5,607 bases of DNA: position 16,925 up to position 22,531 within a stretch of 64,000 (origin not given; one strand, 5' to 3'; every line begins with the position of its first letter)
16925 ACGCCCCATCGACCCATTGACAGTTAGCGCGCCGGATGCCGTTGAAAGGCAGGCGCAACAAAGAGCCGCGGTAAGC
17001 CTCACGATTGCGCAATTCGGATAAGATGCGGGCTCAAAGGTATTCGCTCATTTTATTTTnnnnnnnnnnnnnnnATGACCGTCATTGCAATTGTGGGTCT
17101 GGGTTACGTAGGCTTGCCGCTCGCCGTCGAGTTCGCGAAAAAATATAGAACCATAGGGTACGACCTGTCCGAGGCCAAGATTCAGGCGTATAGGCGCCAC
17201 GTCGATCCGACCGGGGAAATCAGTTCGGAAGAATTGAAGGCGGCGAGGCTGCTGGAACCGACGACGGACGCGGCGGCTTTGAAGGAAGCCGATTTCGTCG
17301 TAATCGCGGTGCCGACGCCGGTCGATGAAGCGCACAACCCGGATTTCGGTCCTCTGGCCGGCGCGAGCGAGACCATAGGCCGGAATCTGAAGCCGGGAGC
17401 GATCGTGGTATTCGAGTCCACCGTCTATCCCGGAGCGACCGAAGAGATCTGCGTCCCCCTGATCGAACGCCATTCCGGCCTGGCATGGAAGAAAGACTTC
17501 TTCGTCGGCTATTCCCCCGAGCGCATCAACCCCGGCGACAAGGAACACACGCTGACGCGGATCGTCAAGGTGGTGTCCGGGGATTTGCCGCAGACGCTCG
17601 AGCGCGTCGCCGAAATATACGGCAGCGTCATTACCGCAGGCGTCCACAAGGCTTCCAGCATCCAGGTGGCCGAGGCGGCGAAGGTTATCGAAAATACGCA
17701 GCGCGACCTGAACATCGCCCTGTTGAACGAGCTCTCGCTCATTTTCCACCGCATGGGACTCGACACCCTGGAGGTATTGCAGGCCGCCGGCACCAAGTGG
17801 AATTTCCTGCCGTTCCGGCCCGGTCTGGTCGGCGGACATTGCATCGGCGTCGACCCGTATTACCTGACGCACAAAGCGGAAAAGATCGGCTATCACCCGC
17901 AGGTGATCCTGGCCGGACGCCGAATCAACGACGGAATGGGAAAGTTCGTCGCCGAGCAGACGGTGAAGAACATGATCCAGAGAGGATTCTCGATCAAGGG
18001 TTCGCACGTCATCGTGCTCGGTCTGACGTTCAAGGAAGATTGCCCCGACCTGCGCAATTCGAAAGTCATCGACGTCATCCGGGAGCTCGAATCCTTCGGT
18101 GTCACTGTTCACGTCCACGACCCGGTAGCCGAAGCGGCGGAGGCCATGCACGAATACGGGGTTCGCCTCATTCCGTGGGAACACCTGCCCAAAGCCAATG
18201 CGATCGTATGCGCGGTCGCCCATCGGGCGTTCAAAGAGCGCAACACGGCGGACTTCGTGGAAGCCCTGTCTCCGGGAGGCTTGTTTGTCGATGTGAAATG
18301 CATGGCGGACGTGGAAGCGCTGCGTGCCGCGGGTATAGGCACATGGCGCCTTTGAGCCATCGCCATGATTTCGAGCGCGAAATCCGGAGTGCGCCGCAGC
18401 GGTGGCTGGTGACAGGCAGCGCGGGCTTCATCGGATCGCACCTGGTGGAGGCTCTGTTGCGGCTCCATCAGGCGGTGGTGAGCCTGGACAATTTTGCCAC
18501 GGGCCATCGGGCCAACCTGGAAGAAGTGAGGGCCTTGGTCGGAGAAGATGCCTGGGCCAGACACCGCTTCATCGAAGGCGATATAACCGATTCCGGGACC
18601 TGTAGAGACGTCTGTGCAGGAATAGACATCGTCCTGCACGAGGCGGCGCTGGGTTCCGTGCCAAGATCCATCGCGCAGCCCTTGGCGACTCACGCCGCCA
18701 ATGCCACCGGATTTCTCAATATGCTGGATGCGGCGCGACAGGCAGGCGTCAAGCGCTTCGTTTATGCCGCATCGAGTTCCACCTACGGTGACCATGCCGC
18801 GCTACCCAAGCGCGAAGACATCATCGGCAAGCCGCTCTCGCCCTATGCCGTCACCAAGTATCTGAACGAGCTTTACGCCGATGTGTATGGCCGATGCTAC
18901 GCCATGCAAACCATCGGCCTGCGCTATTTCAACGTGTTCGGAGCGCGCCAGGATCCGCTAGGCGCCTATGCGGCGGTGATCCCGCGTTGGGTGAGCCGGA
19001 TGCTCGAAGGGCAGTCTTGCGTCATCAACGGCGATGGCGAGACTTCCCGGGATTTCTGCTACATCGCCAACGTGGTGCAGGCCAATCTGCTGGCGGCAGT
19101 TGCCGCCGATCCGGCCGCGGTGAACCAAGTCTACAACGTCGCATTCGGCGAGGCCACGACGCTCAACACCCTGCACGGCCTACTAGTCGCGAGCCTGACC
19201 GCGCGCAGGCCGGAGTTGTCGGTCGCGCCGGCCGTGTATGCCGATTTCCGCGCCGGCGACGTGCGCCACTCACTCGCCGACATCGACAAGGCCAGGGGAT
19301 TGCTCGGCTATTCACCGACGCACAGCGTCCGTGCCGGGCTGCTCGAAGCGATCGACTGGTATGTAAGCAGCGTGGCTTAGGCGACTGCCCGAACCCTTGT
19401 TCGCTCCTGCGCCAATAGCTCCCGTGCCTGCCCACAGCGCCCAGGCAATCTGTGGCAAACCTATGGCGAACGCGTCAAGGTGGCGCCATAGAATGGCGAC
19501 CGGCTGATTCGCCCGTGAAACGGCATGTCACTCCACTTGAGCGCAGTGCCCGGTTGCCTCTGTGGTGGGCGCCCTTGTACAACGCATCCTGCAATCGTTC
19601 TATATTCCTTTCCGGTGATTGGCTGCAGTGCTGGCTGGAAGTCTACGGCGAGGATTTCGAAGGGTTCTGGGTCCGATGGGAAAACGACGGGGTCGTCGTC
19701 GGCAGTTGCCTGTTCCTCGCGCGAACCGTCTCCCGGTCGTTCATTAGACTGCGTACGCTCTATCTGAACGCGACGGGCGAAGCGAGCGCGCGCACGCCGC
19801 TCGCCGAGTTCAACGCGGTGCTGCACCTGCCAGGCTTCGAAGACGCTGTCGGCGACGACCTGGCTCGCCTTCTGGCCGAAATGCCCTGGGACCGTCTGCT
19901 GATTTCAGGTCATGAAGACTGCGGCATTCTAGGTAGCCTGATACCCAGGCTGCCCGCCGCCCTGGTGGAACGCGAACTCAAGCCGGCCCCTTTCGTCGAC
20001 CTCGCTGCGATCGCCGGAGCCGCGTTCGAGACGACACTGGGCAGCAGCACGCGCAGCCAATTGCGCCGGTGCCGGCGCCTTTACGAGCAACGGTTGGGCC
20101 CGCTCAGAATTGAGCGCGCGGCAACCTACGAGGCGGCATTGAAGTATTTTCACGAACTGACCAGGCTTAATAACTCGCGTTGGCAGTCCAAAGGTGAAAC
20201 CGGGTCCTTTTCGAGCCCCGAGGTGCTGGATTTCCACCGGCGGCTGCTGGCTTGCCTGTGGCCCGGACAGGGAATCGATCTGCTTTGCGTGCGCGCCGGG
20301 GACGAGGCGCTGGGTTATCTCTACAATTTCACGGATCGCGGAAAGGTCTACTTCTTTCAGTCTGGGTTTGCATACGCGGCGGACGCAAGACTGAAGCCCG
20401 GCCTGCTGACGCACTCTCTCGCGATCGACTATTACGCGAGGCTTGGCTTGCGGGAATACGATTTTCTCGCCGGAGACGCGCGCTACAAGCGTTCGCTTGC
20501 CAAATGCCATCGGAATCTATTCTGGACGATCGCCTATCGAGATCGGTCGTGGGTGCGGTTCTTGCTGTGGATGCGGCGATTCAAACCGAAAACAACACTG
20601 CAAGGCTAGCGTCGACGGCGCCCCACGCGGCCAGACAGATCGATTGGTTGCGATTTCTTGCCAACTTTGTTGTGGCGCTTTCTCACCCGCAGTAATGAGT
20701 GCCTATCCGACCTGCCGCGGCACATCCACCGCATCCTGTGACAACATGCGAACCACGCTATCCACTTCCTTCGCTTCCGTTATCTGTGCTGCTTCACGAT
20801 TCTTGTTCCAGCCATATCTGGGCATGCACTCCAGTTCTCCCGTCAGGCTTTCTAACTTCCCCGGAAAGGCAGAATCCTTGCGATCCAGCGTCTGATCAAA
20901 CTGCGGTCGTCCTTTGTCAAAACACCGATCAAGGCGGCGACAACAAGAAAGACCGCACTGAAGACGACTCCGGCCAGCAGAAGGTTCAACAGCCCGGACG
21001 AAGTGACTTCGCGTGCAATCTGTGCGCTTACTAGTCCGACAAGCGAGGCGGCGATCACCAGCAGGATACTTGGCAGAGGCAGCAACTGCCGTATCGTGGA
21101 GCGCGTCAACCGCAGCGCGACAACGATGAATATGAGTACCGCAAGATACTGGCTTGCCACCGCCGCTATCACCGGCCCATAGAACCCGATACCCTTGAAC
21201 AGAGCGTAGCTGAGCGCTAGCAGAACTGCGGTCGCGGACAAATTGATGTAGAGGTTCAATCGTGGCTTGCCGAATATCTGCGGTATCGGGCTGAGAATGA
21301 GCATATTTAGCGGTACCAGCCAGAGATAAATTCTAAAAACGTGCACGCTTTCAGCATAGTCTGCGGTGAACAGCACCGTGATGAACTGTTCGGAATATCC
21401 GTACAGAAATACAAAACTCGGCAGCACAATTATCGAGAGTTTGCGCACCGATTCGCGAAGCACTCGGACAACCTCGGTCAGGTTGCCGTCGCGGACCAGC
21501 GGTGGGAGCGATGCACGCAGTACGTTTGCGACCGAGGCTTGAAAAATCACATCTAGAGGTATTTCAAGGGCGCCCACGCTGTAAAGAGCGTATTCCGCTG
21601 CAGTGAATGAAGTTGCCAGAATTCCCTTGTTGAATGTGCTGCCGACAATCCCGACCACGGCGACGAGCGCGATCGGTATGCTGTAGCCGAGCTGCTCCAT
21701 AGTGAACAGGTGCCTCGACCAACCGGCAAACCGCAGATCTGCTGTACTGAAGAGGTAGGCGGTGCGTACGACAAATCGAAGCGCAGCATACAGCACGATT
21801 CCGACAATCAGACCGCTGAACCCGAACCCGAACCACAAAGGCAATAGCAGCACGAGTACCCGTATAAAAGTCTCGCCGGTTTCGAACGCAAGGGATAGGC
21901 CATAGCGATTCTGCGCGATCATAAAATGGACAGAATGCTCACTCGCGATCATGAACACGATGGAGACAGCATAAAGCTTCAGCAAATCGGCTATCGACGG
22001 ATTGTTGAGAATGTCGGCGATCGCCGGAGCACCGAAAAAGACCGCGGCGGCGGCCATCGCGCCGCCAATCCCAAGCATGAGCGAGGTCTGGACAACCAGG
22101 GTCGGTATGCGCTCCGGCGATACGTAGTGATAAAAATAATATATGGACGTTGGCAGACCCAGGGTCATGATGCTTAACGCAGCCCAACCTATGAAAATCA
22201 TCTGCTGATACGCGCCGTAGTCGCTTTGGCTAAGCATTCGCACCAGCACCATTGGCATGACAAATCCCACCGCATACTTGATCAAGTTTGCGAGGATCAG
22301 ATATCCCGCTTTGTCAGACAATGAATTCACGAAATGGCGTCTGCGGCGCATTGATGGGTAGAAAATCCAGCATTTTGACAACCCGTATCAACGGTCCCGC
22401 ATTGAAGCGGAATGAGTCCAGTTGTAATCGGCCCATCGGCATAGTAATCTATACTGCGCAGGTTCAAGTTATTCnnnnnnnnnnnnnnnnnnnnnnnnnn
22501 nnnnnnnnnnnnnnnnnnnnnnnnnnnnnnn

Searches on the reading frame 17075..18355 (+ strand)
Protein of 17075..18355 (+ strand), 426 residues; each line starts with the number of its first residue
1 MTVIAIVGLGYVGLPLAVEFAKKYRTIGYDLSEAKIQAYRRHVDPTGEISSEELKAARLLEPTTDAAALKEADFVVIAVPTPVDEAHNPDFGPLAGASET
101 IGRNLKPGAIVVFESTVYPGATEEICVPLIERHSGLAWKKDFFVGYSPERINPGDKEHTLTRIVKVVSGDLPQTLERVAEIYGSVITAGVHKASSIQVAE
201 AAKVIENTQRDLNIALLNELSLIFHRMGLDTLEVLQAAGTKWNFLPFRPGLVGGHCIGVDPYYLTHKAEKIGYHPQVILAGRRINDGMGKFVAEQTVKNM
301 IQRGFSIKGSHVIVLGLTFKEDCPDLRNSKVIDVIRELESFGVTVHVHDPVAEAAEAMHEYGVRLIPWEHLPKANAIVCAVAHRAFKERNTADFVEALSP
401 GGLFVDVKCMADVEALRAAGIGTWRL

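Call 47: search_protein_families(library=pfam, proteins=[window:17075-18355:+], max_evalue=0.0001)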
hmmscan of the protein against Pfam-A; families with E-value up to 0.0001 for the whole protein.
window:17075-18355:+ (426 aa): 4 families
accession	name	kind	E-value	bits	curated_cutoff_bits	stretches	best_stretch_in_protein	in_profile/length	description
PF03721.20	UDPG_MGDP_dh_N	-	2.2e-31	109.4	27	1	4-178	3-184/187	UDP-glucose/GDP-mannose dehydrogenase family, NAD binding domain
PF03720.21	UDPG_MGDP_dh_C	-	2.2e-24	86.3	30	1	314-411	2-101/103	UDP-glucose/GDP-mannose dehydrogenase family, UDP binding domain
PF00984.24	UDPG_MGDP_dh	-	2.2e-24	85.8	25.4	1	198-286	2-93/94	UDP-glucose/GDP-mannose dehydrogenase family, central domain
PF03446.21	NAD_binding_2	-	4.3e-06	27.3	21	0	4-126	2-104/161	NAD binding domain of 6-phosphogluconate dehydrogenase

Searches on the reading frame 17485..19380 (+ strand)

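Call 10: search_protein_families(library=pfam, proteins=[window:17485-19380:+], max_evalue=0.001)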
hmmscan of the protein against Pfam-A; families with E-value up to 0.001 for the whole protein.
window:17485-19380:+ (631 aa): 7 families
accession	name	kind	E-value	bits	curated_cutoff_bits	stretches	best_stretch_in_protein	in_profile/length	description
PF01370.27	Epimerase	-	1.8e-61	208.1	20.9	1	307-553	1-240/240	NAD dependent epimerase/dehydratase family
PF16363.11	GDP_Man_Dehyd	-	2.4e-50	172.3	27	1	308-619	1-329/332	GDP-mannose 4,6 dehydratase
PF01073.25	3Beta_HSD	-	1.6e-21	77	22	1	308-540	1-231/280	3-beta hydroxysteroid dehydrogenase/isomerase family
PF02719.21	Polysacc_synt_2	-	2.7e-14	53.5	20.2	1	308-569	2-245/293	Polysaccharide biosynthesis protein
PF07993.18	NAD_binding_4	-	4.5e-09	36.3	20.1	1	309-438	1-145/258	Male sterility protein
PF13460.12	NAD_binding_10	-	3.7e-08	33.9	27.2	1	311-437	1-105/184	NAD(P)H-binding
PF04321.23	RmlD_sub_bind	-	1.2e-05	25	27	1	307-463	3-134/287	RmlD substrate binding domain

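Call 46: search_protein_families(library=ncbifam, proteins=[window:17485-19380:+], max_evalue=0.00001)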
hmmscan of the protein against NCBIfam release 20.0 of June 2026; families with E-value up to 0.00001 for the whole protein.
window:17485-19380:+ (631 aa): 23 families
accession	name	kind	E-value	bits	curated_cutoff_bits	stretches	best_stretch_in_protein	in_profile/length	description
NF011728.1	PRK15181.1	equivalog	2.7e-129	431.1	760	1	300-628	11-339/348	Vi polysaccharide biosynthesis UDP-N-acetylglucosaminuronic acid C-4 epimerase TviC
TIGR01179.1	galE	equivalog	9.2e-41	139.7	262.3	1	308-626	3-325/332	UDP-glucose 4-epimerase GalE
TIGR04180.1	EDH_00030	hypoth_equivalog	1.6e-40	139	475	1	308-613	2-296/297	NAD-dependent 4,6-dehydratase LegB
TIGR01181.1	dTDP_gluc_dehyt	equivalog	6.1e-38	130.7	365.1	1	306-628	1-313/321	dTDP-glucose 4,6-dehydratase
TIGR02197.1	heptose_epim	equivalog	4e-36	124.8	274.6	1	308-627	2-314/316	ADP-glyceromanno-heptose 6-epimerase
NF007956.0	PRK10675.1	subfamily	9.5e-28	97.3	394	1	307-614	3-317/338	UDP-glucose 4-epimerase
NF007490.0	PRK10084.1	subfamily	6.9e-19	68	649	1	307-628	3-336/361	dTDP-glucose 4,6-dehydratase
NF042422.1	oxyalk_red_OleD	equivalog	8.3e-19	68.1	580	1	307-581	3-260/329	2-alkyl-3-oxoalkanoate reductase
NF008360.0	PRK11150.1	equivalog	3.1e-18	66.1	452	1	308-564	3-247/310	ADP-glyceromanno-heptose 6-epimerase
NF007582.0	PRK10217.1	equivalog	2.4e-16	59.8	698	1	306-628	3-333/355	dTDP-glucose 4,6-dehydratase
TIGR03466.1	HpnA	hypoth_equivalog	2.7e-15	56.1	367.65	1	307-437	3-120/327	hopanoid-associated sugar epimerase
TIGR01472.1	gmd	equivalog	5.2e-15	55.5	415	1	308-562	4-259/342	GDP-mannose 4,6-dehydratase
NF042423.1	oxyalk_red_Shew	equivalog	9.7e-14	51.2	580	1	301-561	5-247/331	2-alkyl-3-oxoalkanoate reductase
TIGR02622.1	CDP_4_6_dhtase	equivalog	3e-13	49.7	278.45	1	306-628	6-332/352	CDP-glucose 4,6-dehydratase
NF043036.1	ErythonDh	equivalog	5.7e-12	45.5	325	1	308-480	4-175/321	D-erythronate dehydrogenase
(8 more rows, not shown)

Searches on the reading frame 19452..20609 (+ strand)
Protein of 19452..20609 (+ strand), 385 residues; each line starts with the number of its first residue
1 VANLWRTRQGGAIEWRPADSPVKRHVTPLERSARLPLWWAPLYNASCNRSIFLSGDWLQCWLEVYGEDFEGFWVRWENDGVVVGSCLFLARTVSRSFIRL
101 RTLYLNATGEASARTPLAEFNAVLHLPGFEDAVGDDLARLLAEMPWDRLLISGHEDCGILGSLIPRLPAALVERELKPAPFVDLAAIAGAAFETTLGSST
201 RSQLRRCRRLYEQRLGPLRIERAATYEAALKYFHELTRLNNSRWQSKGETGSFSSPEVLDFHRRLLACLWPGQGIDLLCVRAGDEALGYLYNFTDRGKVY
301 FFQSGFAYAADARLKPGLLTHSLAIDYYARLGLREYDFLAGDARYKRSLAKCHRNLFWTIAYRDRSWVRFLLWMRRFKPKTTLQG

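Call 10: search_protein_families(library=pfam, proteins=[window:19452-20609:+], max_evalue=0.001)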
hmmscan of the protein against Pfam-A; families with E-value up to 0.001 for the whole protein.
window:19452-20609:+ (385 aa): 1 family
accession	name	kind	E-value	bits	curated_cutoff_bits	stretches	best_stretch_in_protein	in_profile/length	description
PF13480.13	Acetyltransf_6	-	3.1e-30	105.6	22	1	198-347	1-143/143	Acetyltransferase (GNAT) domain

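Call 46: search_protein_families(library=ncbifam, proteins=[window:19452-20609:+], max_evalue=0.00001)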
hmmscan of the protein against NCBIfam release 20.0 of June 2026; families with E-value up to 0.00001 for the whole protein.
window:19452-20609:+ (385 aa): 0 families

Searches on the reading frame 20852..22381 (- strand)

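Call 10: search_protein_families(library=pfam, proteins=[window:20852-22381:-], max_evalue=0.001)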
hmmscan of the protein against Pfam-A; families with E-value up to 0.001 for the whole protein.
window:20852-22381:- (509 aa): 2 families
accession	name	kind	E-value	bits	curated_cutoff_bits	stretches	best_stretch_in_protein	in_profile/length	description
PF13440.11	Polysacc_synt_3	-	5.9e-16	59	23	1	45-346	1-292/293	Polysaccharide biosynthesis protein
PF01943.22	Polysacc_synt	-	2.4e-11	44.1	28.2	1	23-270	3-247/274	Polysaccharide biosynthesis protein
